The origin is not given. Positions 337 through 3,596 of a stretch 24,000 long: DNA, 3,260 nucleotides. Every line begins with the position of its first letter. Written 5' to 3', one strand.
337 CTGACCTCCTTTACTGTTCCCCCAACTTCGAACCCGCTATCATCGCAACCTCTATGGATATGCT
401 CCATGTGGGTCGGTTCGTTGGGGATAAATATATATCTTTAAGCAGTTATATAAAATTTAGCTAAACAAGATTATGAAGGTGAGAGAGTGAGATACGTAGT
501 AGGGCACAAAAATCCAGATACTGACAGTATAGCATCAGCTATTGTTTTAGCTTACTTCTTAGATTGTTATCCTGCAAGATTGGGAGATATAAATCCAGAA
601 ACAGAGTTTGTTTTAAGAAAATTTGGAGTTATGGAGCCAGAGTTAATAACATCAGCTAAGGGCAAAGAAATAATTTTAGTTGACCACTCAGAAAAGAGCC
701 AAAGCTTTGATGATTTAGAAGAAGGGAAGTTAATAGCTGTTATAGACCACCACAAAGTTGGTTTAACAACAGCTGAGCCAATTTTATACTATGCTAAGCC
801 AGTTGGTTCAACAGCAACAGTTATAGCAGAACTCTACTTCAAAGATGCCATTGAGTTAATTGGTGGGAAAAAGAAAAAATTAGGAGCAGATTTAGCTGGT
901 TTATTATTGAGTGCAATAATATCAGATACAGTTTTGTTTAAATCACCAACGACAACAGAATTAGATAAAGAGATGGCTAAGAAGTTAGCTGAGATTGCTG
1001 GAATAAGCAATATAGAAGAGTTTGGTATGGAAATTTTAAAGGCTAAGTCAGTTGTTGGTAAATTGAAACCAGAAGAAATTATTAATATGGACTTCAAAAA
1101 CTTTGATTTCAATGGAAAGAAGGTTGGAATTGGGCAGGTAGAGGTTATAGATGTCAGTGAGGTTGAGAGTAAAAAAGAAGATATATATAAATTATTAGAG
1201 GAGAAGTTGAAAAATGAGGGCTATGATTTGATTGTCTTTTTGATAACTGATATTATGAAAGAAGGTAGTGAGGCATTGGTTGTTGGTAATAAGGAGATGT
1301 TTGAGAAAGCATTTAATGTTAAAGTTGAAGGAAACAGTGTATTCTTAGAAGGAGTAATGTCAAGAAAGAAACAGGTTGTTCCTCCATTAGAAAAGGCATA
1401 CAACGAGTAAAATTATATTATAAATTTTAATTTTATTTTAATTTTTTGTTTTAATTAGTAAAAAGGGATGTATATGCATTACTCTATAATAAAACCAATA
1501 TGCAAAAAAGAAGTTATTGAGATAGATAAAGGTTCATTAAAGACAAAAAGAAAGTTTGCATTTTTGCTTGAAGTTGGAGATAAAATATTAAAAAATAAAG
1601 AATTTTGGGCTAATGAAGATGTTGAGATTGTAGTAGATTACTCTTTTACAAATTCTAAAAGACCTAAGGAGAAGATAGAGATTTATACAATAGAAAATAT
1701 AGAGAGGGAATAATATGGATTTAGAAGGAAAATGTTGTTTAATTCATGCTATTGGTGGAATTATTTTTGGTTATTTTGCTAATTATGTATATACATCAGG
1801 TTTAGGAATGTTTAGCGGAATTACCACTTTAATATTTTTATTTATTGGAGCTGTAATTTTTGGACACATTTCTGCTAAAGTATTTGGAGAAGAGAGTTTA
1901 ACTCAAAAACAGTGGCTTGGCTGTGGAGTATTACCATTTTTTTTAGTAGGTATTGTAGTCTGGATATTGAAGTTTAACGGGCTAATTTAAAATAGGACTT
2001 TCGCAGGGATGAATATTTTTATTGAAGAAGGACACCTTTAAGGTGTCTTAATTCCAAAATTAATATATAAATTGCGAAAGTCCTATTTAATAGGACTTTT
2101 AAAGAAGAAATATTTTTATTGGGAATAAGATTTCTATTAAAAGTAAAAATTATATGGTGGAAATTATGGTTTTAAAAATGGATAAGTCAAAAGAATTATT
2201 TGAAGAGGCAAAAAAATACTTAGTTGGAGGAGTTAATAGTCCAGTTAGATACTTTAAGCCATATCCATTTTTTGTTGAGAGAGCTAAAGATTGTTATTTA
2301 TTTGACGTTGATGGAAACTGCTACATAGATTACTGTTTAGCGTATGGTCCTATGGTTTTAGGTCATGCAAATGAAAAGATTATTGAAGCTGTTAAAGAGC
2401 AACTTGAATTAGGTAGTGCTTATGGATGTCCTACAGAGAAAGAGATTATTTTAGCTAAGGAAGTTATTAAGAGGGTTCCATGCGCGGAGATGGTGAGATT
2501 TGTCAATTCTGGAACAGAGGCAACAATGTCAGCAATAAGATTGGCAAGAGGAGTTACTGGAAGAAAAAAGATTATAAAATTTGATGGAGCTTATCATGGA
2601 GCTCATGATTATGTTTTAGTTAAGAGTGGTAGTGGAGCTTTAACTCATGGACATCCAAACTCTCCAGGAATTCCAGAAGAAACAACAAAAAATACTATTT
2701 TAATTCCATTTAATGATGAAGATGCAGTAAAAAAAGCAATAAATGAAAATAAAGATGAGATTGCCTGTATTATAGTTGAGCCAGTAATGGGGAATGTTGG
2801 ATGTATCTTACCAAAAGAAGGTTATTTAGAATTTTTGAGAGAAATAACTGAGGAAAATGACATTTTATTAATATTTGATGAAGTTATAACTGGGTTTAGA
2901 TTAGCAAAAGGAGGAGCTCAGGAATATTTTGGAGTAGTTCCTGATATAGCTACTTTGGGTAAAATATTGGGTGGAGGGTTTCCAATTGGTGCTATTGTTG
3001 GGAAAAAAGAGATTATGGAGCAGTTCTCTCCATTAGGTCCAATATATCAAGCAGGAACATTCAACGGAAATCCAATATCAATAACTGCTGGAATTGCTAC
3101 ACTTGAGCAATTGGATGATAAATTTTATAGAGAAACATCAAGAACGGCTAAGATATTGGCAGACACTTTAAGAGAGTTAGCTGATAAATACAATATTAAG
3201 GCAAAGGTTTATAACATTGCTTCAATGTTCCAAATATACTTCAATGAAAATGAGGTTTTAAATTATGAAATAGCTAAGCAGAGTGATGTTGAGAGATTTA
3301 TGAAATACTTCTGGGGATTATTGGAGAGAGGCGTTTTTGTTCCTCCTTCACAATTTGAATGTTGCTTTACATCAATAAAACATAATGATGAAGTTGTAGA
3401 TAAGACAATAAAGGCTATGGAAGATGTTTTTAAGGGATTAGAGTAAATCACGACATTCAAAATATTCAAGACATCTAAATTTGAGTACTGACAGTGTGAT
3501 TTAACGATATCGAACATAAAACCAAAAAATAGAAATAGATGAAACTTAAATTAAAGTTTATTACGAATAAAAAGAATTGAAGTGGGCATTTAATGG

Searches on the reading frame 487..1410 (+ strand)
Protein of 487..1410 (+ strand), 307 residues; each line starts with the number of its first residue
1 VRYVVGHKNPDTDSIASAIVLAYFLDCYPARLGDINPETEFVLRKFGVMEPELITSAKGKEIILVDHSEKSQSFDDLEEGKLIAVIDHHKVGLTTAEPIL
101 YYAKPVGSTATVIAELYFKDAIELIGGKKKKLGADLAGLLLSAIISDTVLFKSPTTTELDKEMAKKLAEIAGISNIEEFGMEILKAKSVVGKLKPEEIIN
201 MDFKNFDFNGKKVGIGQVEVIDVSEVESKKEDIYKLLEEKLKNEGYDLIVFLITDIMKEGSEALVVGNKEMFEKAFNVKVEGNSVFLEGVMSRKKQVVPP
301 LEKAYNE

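Call 8: search_protein_families(library=pfam, proteins=[window:487-1410:+], max_evalue=0.001)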
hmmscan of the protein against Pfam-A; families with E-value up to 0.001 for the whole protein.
window:487-1410:+ (307 aa): 2 families
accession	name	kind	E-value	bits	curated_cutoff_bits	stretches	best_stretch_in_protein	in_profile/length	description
PF02833.19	DHHA2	-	2.7e-37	128.4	27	1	181-304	1-126/126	DHHA2 domain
PF01368.27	DHH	-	1.6e-20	74.1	28.1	1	3-144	3-125/125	DHH family, N-terminal domain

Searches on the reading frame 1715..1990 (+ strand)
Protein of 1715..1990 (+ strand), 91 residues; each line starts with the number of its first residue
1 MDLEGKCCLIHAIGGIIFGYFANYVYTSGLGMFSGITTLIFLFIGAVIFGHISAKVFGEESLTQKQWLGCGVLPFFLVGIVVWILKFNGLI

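Call 8: search_protein_families(library=pfam, proteins=[window:1715-1990:+], max_evalue=0.001)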
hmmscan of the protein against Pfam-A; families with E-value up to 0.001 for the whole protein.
window:1715-1990:+ (91 aa): 1 family
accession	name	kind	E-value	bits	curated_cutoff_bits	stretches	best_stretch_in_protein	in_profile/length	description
PF19094.5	EMC6_arch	-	5.1e-13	49.7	26.7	1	4-85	4-85/87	EMC6-arch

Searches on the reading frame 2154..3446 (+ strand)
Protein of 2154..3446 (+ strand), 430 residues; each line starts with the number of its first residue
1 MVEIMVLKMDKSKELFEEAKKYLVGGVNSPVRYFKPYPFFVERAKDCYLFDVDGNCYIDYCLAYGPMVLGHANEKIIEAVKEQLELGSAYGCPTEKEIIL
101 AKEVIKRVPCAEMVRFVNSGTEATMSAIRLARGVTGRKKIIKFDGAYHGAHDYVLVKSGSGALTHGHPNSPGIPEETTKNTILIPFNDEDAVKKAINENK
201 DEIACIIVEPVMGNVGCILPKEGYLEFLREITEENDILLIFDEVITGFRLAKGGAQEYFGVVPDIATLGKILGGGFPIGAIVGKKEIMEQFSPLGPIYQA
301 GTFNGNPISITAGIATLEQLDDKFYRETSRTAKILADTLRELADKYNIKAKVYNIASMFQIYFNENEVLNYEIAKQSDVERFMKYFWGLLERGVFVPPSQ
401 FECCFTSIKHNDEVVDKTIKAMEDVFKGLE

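Call 8: search_protein_families(library=pfam, proteins=[window:2154-3446:+], max_evalue=0.001)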
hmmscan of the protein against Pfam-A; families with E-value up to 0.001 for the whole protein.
window:2154-3446:+ (430 aa): 2 families
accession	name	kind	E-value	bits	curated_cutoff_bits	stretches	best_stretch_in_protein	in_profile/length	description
PF00202.27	Aminotran_3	-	1.1e-76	258.6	30.5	1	36-383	8-358/403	Aminotransferase class-III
PF00155.27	Aminotran_1_2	-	2.1e-05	24.3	19.7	1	187-403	128-338/361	Aminotransferase class I and II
